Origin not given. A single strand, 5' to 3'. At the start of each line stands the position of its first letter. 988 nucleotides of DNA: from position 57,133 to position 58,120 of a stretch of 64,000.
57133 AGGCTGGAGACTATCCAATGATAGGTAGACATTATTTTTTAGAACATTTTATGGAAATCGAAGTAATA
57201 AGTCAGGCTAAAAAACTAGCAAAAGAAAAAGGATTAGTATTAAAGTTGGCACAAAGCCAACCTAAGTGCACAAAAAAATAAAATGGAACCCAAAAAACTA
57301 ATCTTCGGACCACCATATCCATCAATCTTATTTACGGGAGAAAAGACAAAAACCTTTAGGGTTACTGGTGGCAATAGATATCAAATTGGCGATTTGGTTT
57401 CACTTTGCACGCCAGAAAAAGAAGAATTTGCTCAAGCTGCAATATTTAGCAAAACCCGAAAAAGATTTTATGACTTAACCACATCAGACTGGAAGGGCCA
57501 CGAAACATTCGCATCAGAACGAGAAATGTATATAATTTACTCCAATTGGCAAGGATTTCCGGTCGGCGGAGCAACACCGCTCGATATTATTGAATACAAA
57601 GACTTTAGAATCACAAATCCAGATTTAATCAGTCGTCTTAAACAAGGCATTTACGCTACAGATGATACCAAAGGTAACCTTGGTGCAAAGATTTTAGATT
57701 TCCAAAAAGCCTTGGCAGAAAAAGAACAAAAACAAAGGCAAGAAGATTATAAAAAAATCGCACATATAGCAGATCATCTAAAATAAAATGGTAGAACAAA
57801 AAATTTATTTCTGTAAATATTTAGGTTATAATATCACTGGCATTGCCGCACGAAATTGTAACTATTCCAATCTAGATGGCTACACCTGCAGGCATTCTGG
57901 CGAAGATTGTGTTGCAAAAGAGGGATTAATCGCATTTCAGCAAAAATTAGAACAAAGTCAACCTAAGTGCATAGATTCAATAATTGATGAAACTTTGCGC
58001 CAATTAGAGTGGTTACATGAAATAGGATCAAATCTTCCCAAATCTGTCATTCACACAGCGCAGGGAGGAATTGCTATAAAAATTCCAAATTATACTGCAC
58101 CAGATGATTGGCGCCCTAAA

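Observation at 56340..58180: Tightly packed four-gene operon of unknown function with a palindrome-rich leader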

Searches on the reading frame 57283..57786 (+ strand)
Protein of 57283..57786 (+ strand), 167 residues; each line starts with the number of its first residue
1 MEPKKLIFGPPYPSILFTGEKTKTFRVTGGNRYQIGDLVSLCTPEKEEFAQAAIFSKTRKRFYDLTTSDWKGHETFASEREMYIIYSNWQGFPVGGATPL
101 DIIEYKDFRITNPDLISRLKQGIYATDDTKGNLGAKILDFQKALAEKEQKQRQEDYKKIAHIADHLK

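Call 3: search_protein_families(library=pfam, proteins=[window:57283-57786:+], max_evalue=1)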
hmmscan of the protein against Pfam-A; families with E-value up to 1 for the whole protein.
window:57283-57786:+ (167 aa): 1 family
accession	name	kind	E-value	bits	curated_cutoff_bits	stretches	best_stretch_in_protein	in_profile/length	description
PF04266.20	ASCH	-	0.005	18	21.2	1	7-89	2-87/103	ASCH domain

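Call 8: search_protein_families(library=phrogs, proteins=[window:57283-57786:+], max_evalue=1)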
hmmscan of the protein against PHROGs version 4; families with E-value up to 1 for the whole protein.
window:57283-57786:+ (167 aa): 2 families
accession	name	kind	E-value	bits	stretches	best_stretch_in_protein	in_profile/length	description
phrog_32075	-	unknown function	0.0012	20.2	1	5-82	12-89/120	-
phrog_26552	-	unknown function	0.0014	19.2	1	16-106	21-112/206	-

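Call 9: search_protein_families(library=padloc, proteins=[window:57283-57786:+], max_evalue=1)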
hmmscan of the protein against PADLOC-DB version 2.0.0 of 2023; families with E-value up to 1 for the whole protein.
window:57283-57786:+ (167 aa): 0 families

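Call 10: search_protein_families(library=ncbifam, proteins=[window:57283-57786:+], max_evalue=1)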
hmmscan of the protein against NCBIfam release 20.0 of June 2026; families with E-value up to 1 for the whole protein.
window:57283-57786:+ (167 aa): 1 family
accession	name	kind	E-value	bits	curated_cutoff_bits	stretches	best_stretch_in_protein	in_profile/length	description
NF003443.0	PRK04980.1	equivalog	0.073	13.4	93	1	8-67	8-68/104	N(4)-acetylcytidine aminohydrolase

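Call 11: find_encoding_contigs(protein=window:57283-57786:+, flank=10000, max_places=10)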
Protein window:57283-57786:+ (167 aa): 11 contigs read that carry it; 7 places shown.
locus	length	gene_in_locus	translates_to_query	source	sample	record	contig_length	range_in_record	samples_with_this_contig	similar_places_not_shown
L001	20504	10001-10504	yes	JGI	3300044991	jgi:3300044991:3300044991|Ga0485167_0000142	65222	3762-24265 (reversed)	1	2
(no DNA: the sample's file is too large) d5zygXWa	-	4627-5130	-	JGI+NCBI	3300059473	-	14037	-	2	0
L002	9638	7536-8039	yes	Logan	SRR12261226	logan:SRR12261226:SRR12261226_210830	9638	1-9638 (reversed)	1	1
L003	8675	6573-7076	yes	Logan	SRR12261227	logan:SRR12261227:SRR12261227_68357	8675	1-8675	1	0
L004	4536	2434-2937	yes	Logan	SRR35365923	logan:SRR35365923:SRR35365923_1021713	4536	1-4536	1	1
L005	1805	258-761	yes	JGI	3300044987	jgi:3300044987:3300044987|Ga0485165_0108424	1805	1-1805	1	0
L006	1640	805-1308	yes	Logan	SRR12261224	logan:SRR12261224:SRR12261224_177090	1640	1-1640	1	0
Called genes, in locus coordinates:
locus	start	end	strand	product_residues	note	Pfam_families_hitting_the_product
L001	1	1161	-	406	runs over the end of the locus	PF01637:ATPase_2, PF13191:AAA_16, PF00004:AAA (weak), PF13401:AAA_22, PF22606:Cdc6-ORC-like_ATPase_lid (weak), PF22703:Cdc6_lid, PF09079:WHD_Cdc6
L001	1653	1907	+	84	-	PF05239:PRC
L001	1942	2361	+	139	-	-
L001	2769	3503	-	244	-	PF00149:Metallophos, PF12850:Metallophos_2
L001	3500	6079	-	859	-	PF04851:ResIII (weak), PF00270:DEAD, PF22590:Cas3-like_C_2 (faint), PF00271:Helicase_C, PF19306:WHD_Lhr, PF08494:DEAD_assoc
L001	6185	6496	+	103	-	-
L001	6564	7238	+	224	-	-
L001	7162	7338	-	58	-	-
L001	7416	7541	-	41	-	-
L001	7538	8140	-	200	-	-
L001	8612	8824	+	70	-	-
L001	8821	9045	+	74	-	-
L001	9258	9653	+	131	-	-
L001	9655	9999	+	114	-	-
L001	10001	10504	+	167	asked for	-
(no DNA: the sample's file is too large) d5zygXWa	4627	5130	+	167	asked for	-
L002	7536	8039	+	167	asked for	-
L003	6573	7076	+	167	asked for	-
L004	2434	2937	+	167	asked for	-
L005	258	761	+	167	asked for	-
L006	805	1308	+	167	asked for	-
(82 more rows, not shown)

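Call 12: find_homologous_proteins(query=window:57283-57786:+, max_evalue=0.01)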
Query window:57283-57786:+ (167 aa): 11 proteins with E <= 0.01 among 26 candidates.
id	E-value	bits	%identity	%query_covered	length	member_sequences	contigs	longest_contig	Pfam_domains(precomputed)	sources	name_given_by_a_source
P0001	1.5e-108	378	100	100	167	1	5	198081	-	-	-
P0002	1.5e-45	173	66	70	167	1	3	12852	-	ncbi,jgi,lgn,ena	jgi:hypothetical protein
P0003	5.2e-44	168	66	68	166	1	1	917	-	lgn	-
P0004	6.3e-42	161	62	70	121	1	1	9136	-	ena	-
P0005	2.7e-41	159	63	68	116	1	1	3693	-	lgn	-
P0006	3.7e-40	155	63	68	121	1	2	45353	-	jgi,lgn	jgi:hypothetical protein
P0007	2.1e-39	153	60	67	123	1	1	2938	-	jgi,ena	-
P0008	9.4e-38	148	63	66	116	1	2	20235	-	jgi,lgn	-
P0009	3.3e-36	143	57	72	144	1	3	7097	-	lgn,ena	-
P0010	6.2e-35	138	59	66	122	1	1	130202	-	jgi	jgi:hypothetical protein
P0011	5.3e-34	135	58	66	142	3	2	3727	-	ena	-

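Call 13: find_encoding_contigs(protein=P0010, flank=6000, max_places=3)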
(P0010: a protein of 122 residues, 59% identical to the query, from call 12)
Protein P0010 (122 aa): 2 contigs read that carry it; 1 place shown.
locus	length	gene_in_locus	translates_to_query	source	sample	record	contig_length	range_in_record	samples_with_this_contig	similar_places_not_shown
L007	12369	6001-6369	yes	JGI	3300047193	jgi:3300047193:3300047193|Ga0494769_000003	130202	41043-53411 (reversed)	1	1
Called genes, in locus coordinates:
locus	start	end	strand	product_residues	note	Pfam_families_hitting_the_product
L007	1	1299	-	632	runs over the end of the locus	-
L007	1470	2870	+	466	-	-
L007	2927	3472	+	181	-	-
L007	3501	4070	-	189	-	-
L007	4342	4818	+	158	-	-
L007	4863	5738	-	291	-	PF01207:Dus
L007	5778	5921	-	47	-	-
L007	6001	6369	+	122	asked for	-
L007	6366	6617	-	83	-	-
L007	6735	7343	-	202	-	-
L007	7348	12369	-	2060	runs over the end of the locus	PF17803:Cadherin_4 (faint), PF17963:Big_9 (faint), PF19410:DUF5980 (faint), PF23722:Beta-sand_DEX1 (faint), PF00801:PKD (weak), PF18911:PKD_4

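Call 14: find_encoding_contigs(protein=P0006, flank=6000, max_places=3)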
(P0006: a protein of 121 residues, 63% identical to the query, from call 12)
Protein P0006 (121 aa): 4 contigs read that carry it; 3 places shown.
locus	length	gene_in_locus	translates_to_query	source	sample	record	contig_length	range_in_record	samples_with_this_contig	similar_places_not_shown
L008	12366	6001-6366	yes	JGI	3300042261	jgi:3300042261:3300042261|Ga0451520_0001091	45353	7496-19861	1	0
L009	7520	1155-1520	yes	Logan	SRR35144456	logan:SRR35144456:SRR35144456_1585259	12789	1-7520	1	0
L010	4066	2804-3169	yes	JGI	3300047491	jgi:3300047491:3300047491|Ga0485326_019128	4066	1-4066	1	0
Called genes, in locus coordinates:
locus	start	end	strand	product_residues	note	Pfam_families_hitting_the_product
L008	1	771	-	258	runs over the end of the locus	PF01791:DeoC (weak)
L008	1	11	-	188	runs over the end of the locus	-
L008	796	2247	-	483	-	PF10996:Beta-Casp, PF07521:RMMBL (weak)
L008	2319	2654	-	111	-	-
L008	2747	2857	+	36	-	-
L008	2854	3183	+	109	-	-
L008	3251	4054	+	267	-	PF08784:RPA_C (weak)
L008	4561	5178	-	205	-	-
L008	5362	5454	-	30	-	-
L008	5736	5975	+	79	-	-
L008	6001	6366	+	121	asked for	-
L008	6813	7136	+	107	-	-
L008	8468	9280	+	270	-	-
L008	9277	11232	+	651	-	PF13385:Laminin_G_3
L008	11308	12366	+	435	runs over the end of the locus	-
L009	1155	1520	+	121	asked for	-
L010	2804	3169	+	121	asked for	-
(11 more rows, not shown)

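Call 15: find_encoding_contigs(protein=P0002, flank=6000, max_places=3)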
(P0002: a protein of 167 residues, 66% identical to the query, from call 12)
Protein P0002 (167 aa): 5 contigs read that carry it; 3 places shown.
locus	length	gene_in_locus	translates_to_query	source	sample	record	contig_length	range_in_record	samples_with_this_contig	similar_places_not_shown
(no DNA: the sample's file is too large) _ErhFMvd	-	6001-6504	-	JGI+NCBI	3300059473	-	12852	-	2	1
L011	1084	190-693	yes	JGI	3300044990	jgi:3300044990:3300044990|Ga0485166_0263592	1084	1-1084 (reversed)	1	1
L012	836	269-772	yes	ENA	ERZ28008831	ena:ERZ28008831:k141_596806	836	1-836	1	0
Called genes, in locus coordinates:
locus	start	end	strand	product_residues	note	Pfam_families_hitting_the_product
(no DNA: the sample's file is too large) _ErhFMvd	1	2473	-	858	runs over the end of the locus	PF04851:ResIII (weak), PF00270:DEAD, PF00271:Helicase_C, PF22590:Cas3-like_C_2 (weak), PF19306:WHD_Lhr, PF08494:DEAD_assoc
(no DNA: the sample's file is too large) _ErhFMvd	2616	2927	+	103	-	-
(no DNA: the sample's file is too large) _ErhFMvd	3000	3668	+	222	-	-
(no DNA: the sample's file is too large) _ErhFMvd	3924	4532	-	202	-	-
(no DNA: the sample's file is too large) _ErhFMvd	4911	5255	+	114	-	-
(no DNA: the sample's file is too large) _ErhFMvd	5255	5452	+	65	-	-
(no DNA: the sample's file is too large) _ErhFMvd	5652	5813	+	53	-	-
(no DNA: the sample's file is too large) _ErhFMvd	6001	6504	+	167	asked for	-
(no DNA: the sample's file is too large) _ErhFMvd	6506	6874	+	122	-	-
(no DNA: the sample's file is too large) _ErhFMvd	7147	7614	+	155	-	-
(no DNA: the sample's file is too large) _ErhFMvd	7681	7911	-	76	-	-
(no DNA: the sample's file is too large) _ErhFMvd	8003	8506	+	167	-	-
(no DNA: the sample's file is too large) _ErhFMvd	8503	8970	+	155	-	PF13527:Acetyltransf_9 (weak), PF00583:Acetyltransf_1, PF13673:Acetyltransf_10, PF13508:Acetyltransf_7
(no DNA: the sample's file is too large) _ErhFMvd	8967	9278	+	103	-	-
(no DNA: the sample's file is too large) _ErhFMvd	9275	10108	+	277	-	PF02899:Phage_int_SAM_1 (faint), PF13495:Phage_int_SAM_4 (weak), PF00589:Phage_integrase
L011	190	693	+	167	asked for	-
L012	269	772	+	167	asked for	-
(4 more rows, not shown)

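Call 40: search_solved_structures(query=window:57283-57786:+, max_evalue=10)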
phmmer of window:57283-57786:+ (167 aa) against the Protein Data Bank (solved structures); distinct sequences matched with E-value up to 10: 4.
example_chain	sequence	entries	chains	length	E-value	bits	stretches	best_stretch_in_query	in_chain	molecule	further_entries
4qcc_A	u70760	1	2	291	1.3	12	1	86-155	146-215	2-dehydro-3-deoxy-6-phosphogalactonate aldolase, peptidyl-prolyl cis-trans isomerase chime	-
8gug_B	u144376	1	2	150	1.5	11.9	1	83-124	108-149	DUF2384 domain-containing protein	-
7npd_A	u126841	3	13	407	1.5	11.8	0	16-78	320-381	Walker A-type ATPase | AAA family ATPase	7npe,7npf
8uo1_R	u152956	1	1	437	1.8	11.5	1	80-136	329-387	Beta-2 adrenergic receptor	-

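Call 53: search_solved_structures(query=A2, max_evalue=10)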
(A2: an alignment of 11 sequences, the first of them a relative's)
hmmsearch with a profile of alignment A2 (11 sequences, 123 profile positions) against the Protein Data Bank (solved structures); distinct sequences matched with E-value up to 10: 8.
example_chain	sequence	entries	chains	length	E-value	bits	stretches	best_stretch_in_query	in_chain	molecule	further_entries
5xc3_A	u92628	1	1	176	0.032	17.5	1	47-106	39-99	Probable Rab-related GTPase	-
5xc5_A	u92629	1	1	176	0.074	16.3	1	47-106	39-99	Probable Rab-related GTPase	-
1te7_A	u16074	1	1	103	0.3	14.3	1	3-71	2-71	Hypothetical UPF0267 protein yqfB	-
9kyf_A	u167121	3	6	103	0.31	14.2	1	3-70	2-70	N(4)-acetylcytidine amidohydrolase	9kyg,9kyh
8u4i_C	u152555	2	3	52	0.92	12.7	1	19-39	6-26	Isoform 6 of Pro-neuregulin-1, membrane-bound isoform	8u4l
3u7u_G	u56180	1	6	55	0.94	12.7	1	19-39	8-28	Neuregulin 1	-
1hae_A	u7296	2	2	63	1.1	12.5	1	19-39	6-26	HEREGULIN-ALPHA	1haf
1hre_A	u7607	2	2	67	1.1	12.4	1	19-39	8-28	HEREGULIN ALPHA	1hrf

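Call 60: predict_structure(alignment_id=A2)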
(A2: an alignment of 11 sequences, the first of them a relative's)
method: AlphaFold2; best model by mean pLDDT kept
length: 167 residues; sequences in the alignment: 11
mean_pLDDT: 83.9   pTM: 0.66
mean pLDDT of the five models: 83.9, 83.7, 83.1, 80.6, 76.8
residues with pLDDT >= 90: 76; 70-90: 68; 50-70: 16; < 50: 7
segments of 3 or more residues with pLDDT < 50: 125-131
pLDDT, mean of each block of 10 residues (from residue 1): 88 80 88 96 93 97 90 75 78 88 95 91 54 59 79 91 86
secondary structure, 60 per line:
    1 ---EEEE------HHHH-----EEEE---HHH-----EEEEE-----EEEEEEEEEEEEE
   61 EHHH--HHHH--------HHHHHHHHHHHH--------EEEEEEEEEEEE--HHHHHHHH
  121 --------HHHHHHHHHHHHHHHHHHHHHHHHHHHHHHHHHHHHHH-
elements in order: E4-7 H14-17 E23-26 E38-42 E48-61 H67-70 H79-90 E99-110 H113-120 H129-166

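Call 64: fold_search(model_id=the predicted structure, library=pdb)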
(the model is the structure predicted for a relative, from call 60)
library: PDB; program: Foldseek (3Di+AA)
matches with E <= 10: 366; with E <= 0.001: 5
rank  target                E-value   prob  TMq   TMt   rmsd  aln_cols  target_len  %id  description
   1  9kyf_A                1.8e-04  1.00  0.51  0.79   2.9       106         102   17  Crystal structure of E.coli ac4C amidohydrolase YqfB (released 2025-08-20)
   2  9kyf_B                2.1e-04  1.00  0.49  0.76   2.7       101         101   17  Crystal structure of E.coli ac4C amidohydrolase YqfB (released 2025-08-20)
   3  9kyh_B                3.3e-04  1.00  0.51  0.78   3.3       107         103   18  Crystal structure of E.coli ac4C amidohydrolase YqfB in complex with ac4C (released 2025-08-20)
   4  3s9x                  6.4e-04  1.00  0.42  0.44   5.0       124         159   10  High resolution crystal structure of ASCH domain from Lactobacillus crispatus JV V101 (released 2011-07-27)
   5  5y6b_D                7.3e-04  0.99  0.37  0.43  12.5       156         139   16  Crystal structure of ZmASCH Y47F mutant protein from Zymomonas mobilis (released 2018-07-18)
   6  5y6b_A                1.0e-03  1.00  0.36  0.41   5.4       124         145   18  Crystal structure of ZmASCH Y47F mutant protein from Zymomonas mobilis (released 2018-07-18)
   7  5guq_C                1.2e-03  1.00  0.36  0.40   5.7       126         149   18  Crystal structure of ASCH from Zymomonas mobilis (released 2017-08-30)
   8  5y6b_B                1.6e-03  1.00  0.38  0.43   5.4       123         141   17  Crystal structure of ZmASCH Y47F mutant protein from Zymomonas mobilis (released 2018-07-18)
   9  5guq_A                1.6e-03  0.97  0.37  0.42  11.8       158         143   16  Crystal structure of ASCH from Zymomonas mobilis (released 2017-08-30)
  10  5y6c_A                1.9e-03  0.99  0.38  0.43   7.1       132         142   17  Crystal structure of ZmASCH S128A mutant protein from Zymomonas mobilis (released 2018-07-18)
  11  5gus_B                1.9e-03  0.98  0.38  0.43  12.3       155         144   16  Crystal structure of ASCH domain from Zymomonas mobilis (released 2017-08-30)
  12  1t62_B                2.1e-03  1.00  0.50  0.51   5.3       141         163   10  Crystal structure of protein EF3133 from Enterococcus faecalis V583, Pfam DUF984 (released 2004-06-22)
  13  5gus_A                2.5e-03  0.99  0.39  0.44   5.2       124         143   18  Crystal structure of ASCH domain from Zymomonas mobilis (released 2017-08-30)
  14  1t62_A                4.0e-03  1.00  0.43  0.47   4.0       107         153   10  Crystal structure of protein EF3133 from Enterococcus faecalis V583, Pfam DUF984 (released 2004-06-22)
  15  5y7d                  6.3e-03  0.98  0.36  0.37   7.1       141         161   12  Crystal structure of human Endothelial-overexpressed LPS associated factor 1 (released 2018-08-22)
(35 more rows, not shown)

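Call 78: search_solved_structures(query=A2, max_evalue=0.5, show_alignments=4)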
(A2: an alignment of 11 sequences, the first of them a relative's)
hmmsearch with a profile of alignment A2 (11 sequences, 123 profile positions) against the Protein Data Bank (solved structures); distinct sequences matched with E-value up to 0.5: 4.
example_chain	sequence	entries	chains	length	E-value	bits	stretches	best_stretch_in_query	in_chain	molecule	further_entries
5xc3_A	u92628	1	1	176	0.032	17.5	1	47-106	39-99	Probable Rab-related GTPase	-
5xc5_A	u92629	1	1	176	0.074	16.3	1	47-106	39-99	Probable Rab-related GTPase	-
1te7_A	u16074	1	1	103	0.3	14.3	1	3-71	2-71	Hypothetical UPF0267 protein yqfB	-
9kyf_A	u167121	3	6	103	0.31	14.2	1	3-70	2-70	N(4)-acetylcytidine amidohydrolase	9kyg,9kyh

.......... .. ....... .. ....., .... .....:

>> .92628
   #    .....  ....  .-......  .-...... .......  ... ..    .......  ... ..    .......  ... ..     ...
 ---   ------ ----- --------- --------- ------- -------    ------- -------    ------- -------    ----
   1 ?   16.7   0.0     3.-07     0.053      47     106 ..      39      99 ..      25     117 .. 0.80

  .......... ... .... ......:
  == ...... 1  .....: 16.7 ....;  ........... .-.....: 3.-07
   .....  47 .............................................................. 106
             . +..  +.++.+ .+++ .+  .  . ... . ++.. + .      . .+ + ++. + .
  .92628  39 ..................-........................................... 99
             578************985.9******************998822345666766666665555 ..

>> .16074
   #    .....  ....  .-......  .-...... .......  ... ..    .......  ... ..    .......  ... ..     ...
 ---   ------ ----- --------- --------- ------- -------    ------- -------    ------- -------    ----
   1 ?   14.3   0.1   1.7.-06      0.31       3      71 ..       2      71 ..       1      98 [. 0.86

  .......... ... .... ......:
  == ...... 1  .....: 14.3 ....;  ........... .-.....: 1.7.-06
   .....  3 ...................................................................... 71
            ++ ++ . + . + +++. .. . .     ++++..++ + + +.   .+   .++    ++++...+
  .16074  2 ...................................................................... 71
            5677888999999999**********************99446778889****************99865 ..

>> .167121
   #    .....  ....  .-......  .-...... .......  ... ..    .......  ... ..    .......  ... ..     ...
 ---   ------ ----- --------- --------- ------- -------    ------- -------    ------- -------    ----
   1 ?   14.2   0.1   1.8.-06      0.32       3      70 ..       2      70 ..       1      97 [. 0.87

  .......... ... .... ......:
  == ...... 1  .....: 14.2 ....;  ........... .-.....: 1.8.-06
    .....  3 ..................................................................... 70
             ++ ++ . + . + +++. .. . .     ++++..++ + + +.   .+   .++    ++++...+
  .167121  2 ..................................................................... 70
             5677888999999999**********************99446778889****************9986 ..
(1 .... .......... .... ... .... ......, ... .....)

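Call 88: search_dna_similar(query=window:57283-57786:+, collection=phages, mode=protein, max_evalue=0.01, max_rows=5)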
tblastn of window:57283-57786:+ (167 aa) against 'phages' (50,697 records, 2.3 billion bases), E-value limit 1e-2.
No match.

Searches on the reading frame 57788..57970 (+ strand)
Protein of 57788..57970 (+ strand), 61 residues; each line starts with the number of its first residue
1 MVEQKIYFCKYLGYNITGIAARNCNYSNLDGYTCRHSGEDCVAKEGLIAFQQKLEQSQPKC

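Call 90: find_related_loci(query=A4, collection=viral_contigs, flank=4000)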
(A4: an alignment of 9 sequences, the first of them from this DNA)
Query A4 (61 aa) in viral_contigs; peptide patterns used: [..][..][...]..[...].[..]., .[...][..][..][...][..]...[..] (x = any residue, [..] = any of these).
13 stretches matched a pattern, but none encodes a relative of the query by tblastn (E <= 1e-3).
